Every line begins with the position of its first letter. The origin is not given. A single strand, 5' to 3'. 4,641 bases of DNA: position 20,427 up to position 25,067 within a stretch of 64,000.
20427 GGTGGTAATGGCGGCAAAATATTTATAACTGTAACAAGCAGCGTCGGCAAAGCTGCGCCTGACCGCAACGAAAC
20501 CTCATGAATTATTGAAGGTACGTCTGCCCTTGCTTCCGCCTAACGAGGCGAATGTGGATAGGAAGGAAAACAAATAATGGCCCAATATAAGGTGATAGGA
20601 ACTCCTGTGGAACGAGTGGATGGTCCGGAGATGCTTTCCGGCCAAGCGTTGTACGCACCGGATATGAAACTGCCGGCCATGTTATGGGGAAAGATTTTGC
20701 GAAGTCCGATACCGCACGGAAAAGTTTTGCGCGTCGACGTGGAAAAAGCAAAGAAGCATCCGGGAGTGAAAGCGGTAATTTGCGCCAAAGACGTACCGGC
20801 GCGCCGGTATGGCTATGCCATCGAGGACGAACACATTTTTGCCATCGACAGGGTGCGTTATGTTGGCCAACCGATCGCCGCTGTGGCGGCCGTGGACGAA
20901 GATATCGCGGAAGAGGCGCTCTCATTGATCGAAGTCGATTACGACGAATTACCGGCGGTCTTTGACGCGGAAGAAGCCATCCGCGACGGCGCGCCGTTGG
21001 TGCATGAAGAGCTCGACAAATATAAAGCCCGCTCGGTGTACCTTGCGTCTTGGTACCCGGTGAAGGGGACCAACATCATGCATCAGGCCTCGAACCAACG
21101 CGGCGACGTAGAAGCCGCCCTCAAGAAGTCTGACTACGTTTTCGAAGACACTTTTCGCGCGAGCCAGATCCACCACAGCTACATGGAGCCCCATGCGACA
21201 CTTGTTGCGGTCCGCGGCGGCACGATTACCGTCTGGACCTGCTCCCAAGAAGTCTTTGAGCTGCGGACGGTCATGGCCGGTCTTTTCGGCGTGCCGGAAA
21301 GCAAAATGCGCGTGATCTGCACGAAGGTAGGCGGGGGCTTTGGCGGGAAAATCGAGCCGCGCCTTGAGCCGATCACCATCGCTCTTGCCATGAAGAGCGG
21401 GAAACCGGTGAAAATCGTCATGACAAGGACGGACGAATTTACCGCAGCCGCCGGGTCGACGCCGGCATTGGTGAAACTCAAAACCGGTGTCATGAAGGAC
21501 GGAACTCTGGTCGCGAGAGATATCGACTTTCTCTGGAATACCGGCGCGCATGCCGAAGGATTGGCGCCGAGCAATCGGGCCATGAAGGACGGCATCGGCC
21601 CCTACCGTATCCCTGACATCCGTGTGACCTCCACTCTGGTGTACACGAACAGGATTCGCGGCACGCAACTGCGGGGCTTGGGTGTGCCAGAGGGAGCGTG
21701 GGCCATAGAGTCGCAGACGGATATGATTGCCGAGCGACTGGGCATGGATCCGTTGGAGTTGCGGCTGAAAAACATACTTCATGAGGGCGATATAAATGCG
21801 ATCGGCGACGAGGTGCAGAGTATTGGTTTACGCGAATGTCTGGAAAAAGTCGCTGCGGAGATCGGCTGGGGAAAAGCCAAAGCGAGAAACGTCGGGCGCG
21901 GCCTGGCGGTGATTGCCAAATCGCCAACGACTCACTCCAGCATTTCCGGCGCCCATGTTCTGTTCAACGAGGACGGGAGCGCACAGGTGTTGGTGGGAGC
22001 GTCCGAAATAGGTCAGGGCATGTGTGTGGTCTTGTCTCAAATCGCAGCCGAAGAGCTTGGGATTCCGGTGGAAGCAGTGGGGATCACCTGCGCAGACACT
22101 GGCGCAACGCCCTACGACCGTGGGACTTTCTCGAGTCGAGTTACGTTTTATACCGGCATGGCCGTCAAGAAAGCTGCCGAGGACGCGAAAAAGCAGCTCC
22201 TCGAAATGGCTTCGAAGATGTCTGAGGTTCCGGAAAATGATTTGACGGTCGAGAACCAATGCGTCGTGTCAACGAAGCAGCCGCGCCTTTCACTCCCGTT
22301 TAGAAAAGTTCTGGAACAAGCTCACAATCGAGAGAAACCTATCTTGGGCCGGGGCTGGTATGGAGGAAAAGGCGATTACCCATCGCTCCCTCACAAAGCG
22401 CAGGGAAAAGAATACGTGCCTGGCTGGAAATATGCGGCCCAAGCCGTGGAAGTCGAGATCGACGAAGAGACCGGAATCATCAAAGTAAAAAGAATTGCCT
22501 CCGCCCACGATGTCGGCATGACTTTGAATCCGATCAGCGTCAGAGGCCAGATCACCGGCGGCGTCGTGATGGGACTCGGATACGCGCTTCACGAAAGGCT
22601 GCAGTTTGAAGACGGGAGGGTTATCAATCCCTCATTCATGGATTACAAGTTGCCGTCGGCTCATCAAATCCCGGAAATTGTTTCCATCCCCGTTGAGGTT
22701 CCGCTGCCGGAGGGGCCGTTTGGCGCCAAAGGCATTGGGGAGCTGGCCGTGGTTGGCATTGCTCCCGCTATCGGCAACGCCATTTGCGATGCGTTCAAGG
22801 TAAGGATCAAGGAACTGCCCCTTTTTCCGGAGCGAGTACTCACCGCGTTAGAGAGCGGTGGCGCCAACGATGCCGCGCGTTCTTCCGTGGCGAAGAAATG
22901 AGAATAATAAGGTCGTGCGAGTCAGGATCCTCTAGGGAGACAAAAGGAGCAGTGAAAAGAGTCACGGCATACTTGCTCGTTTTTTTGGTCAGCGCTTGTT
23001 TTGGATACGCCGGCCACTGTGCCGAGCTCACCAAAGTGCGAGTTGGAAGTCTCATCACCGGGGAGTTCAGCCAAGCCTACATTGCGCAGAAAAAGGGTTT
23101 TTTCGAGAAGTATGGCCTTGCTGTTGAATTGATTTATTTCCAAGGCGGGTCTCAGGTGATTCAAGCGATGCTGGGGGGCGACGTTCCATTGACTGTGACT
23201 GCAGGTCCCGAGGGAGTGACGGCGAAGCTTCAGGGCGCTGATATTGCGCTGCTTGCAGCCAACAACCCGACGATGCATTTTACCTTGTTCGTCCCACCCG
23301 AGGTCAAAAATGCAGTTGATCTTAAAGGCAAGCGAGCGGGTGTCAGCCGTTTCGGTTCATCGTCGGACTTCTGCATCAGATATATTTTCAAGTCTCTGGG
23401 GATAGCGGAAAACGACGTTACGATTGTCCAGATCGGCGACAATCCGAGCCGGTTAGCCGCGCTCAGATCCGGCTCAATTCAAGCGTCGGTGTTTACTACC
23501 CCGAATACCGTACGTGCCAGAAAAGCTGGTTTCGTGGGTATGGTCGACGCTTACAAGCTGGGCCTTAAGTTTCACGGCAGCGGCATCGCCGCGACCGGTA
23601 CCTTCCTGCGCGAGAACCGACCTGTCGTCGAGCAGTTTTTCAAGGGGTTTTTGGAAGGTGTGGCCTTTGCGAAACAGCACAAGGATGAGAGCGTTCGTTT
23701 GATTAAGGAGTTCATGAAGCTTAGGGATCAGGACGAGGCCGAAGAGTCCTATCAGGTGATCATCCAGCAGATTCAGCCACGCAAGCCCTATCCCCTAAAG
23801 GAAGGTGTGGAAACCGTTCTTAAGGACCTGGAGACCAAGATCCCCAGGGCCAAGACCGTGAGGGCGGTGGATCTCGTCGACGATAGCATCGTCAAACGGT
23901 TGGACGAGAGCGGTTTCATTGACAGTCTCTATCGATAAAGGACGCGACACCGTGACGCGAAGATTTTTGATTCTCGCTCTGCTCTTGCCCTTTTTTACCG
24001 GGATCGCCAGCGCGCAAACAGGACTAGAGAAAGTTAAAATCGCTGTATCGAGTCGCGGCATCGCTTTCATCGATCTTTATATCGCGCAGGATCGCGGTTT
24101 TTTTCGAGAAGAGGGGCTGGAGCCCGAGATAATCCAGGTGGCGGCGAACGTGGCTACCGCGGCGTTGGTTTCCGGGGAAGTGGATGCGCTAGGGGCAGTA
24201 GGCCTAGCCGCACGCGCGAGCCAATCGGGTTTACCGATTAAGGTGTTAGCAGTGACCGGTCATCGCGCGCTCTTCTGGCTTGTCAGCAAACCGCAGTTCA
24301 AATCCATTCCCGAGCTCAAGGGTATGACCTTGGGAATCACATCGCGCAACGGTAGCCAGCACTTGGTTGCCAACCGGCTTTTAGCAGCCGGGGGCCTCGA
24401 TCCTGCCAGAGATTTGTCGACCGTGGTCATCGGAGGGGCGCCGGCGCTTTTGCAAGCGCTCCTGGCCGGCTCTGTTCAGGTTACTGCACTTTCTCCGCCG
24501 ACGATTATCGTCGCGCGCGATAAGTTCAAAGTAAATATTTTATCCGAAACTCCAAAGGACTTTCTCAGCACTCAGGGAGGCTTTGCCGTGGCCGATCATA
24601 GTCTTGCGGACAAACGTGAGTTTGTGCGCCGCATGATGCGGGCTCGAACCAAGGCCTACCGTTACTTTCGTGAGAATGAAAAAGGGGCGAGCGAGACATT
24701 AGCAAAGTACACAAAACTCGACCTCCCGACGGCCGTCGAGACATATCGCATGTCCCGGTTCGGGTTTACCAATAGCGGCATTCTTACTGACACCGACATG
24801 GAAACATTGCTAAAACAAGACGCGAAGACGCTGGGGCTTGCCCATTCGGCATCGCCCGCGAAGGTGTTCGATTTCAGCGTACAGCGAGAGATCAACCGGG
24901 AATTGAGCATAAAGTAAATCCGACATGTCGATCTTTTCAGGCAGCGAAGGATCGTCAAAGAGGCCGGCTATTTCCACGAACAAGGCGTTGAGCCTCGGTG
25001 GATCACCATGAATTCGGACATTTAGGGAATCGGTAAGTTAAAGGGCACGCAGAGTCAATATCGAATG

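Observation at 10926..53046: Candidate undescribed system: five split ComDE-like ThDP decarboxylases, each wired to secreted NMT1/SsuA-type binding proteins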

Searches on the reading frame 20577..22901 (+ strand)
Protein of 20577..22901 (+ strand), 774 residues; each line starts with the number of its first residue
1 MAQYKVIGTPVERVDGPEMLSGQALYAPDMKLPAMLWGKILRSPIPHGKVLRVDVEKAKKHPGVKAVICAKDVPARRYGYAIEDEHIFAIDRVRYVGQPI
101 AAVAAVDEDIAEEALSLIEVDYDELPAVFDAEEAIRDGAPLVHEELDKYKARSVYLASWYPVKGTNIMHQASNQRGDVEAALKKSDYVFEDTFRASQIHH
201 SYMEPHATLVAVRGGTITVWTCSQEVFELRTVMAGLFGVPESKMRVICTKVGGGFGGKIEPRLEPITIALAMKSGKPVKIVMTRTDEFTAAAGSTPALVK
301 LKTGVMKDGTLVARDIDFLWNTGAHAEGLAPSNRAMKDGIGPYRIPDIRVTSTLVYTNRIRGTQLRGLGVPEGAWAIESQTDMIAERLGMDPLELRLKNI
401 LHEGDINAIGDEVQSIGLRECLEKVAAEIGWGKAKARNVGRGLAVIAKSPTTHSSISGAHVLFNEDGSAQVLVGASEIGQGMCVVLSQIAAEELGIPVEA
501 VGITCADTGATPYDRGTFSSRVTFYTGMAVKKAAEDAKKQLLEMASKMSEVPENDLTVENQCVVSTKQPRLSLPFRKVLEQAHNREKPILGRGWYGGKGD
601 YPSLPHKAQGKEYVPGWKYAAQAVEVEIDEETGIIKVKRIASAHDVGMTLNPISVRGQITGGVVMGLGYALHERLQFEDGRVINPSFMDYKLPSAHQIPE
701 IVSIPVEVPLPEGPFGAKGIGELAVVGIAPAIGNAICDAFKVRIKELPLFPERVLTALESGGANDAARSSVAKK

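Call 5: search_protein_families(library=pfam, proteins=[window:20577-22901:+], max_evalue=0.001)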
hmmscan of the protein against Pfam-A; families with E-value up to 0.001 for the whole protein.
window:20577-22901:+ (774 aa): 3 families
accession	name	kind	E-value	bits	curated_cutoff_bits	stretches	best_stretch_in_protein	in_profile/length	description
PF20256.3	MoCoBD_2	-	3.7e-71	240.4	27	1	435-699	21-283/283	Molybdopterin cofactor-binding domain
PF02738.23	MoCoBD_1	-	8.9e-70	235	27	1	165-400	7-244/244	Molybdopterin cofactor-binding domain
PF01315.27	Ald_Xan_dh_C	-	1e-32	113.1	31.3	1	21-126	1-110/110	Aldehyde oxidase and xanthine dehydrogenase, a/b hammerhead domain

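Call 28: search_protein_families(library=ncbifam, proteins=[window:20577-22901:+], max_evalue=1e-10)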
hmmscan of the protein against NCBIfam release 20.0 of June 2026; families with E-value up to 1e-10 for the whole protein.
window:20577-22901:+ (774 aa): 13 families
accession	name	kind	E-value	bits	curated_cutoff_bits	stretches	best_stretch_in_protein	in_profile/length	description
TIGR03194.1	4hydrxCoA_A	equivalog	3.5e-174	581.2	994.55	1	12-758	2-746/746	4-hydroxybenzoyl-CoA reductase subunit alpha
NF043082.1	XdhA_XDHase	equivalog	9.7e-154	513.3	780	1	7-760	1-754/758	xanthine dehydrogenase subunit XdhA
NF007426.0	PRK09970.1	equivalog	1.6e-151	505.9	916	1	3-761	2-758/761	xanthine dehydrogenase molybdenum-binding subunit XdhA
TIGR03196.1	pucD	equivalog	1e-142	477.2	783.65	1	6-756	2-756/763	xanthine dehydrogenase subunit D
NF041018.1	glyceraldDH_alpha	equivalog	1.3e-121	407.4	790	1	6-754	2-740/741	glyceraldehyde dehydrogenase subunit alpha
TIGR03311.1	Se_dep_XDH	equivalog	5.5e-117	391.9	830.45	2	6-556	161-691/848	selenium-dependent xanthine dehydrogenase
NF040766.1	CODH_aero_grp5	exception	1.5e-102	344.2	950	2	5-578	3-590/785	aerobic carbon-monoxide dehydrogenase large subunit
TIGR02416.1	CO_dehy_Mo_lg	equivalog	1.6e-98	330.8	991.15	2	19-406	5-400/770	aerobic carbon-monoxide dehydrogenase large subunit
TIGR03313.1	Se_sel_red_Mo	hypoth_equivalog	6.3e-93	312.1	1101.9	1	4-759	165-950/951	molybdopterin-dependent oxidoreductase Mo/Fe-S-binding subunit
TIGR02965.1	xanthine_xdhB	equivalog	2.3e-91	307.1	849.5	1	19-706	13-693/758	xanthine dehydrogenase molybdopterin binding subunit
NF041671.1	peri_hyde_PaoC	equivalog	4e-90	303.2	1180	1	3-758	14-731/735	aldehyde oxidoreductase molybdenum-binding subunit PaoC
NF045668.1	pterin_aldehy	equivalog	1e-89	301.8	1100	2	5-536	173-713/905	molybdopterin-dependent aldehyde oxidoreductase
TIGR02969.1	mam_aldehyde_ox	subfamily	8.6e-54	182.5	1912.3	1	174-548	716-1109/1330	aldehyde oxidase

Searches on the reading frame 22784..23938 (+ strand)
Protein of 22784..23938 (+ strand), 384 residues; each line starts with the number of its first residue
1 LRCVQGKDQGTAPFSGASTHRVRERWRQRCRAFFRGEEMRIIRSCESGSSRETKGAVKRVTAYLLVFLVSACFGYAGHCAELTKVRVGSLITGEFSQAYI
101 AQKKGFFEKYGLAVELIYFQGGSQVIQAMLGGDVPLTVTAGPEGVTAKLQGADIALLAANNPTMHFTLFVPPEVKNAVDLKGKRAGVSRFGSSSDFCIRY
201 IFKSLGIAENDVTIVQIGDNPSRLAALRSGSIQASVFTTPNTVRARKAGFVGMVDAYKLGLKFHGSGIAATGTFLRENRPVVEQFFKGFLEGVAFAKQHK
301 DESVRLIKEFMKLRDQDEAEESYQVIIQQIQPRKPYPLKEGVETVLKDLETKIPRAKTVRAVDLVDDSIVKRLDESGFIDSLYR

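Call 5: search_protein_families(library=pfam, proteins=[window:22784-23938:+], max_evalue=0.001)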
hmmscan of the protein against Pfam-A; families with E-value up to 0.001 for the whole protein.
window:22784-23938:+ (384 aa): 2 families
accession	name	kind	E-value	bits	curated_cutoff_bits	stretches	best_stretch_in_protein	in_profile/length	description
PF09084.16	NMT1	-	8.5e-26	91.6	20.5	1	95-302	4-215/216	NMT1/THI5 like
PF13379.11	NMT1_2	-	4.7e-15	56.5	24.7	1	80-297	3-239/252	NMT1-like family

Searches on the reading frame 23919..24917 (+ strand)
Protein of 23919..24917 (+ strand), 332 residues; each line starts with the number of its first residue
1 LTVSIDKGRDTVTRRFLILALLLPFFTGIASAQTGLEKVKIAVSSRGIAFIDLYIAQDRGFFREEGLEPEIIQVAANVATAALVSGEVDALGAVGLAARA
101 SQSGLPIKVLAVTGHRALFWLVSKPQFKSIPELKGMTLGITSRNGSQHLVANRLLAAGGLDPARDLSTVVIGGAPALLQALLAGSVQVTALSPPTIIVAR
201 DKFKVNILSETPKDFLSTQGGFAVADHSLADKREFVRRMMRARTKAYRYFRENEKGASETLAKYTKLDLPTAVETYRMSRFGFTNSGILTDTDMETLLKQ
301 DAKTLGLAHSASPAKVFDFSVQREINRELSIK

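Call 6: search_protein_families(library=pfam, proteins=[window:23919-24917:+], max_evalue=0.001)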
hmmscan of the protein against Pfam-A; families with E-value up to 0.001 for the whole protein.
window:23919-24917:+ (332 aa): 3 families
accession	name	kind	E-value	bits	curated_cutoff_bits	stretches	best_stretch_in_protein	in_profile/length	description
PF09084.16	NMT1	-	1.5e-17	64.7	20.5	1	50-254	4-213/216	NMT1/THI5 like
PF13379.11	NMT1_2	-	1.3e-10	41.9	24.7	1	52-256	20-242/252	NMT1-like family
PF12974.12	Phosphonate-bd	-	5.2e-05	23.2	27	1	80-212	43-188/242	ABC transporter, phosphonate, periplasmic substrate-binding protein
